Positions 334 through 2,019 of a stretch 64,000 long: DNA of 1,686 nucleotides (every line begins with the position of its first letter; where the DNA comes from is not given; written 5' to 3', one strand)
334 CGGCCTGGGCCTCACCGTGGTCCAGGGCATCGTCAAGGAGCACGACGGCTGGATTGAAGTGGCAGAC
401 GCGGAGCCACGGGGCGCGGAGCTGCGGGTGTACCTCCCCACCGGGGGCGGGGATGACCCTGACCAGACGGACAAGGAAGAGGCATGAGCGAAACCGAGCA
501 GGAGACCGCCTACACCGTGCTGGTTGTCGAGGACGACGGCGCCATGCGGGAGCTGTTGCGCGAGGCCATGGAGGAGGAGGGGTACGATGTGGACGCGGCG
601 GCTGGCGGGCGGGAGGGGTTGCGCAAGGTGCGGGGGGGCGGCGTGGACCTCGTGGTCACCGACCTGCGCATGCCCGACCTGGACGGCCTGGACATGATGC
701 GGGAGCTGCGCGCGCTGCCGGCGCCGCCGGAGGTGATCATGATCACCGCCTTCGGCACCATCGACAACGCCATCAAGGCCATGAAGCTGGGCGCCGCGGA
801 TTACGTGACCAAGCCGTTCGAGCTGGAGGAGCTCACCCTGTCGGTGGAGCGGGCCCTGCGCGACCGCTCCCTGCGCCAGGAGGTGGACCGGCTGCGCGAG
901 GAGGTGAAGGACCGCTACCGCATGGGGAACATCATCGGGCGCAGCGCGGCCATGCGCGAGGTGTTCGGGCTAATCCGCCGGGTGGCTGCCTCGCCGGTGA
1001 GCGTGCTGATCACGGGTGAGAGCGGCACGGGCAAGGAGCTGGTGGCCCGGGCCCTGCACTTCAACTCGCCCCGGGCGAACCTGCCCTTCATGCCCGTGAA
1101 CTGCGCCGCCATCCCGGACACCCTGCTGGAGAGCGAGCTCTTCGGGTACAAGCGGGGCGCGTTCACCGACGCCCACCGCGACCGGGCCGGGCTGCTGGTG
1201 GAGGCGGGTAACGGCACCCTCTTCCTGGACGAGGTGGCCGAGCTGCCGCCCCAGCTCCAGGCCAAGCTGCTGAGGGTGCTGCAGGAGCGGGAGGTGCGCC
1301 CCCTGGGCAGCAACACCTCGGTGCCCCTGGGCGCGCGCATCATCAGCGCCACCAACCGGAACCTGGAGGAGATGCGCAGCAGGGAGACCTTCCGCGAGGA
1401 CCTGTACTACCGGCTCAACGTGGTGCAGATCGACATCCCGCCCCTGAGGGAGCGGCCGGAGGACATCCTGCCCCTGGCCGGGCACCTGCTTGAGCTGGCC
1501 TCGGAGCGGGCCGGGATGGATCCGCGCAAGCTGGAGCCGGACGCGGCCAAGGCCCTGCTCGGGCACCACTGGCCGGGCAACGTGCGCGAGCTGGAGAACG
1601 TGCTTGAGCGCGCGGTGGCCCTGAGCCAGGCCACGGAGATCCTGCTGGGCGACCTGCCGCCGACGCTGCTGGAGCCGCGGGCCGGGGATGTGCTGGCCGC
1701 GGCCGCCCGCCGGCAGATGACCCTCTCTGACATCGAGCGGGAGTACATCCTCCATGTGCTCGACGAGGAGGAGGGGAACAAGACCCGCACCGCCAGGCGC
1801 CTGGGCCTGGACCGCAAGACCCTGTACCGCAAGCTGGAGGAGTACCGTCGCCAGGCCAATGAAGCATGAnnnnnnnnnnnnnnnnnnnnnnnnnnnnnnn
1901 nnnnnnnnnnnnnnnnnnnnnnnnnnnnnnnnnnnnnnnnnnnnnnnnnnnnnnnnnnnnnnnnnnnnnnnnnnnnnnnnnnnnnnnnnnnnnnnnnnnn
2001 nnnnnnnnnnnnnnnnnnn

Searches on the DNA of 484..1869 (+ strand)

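Call 90: search_dna_similar(query=L068:11434-11554:+, collection=plasmids, mode=distant, max_evalue=0.01, max_rows=10)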
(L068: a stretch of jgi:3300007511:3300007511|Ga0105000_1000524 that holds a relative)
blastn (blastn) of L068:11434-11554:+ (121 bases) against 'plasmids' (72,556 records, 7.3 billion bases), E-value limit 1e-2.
Records with a match: 1; places in all: 1; records where one place covers at least 80% of the query: 0.
Best place of each record, by identity: 80-90% 1.
By first word of the organism name: Streptomyces 1.
By predicted mobility (MOB-suite, as given by PLSDB): mobilizable 1.
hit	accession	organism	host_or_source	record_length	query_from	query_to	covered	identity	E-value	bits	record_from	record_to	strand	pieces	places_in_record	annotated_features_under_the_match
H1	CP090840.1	Streptomyces viridifaciens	Whole organism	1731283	68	117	41%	80.0%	7e-3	46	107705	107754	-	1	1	hypothetical protein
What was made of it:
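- Tried and rejected: A plasmid blastn gave only one chance 50-nt match in Streptomyces (call 90).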
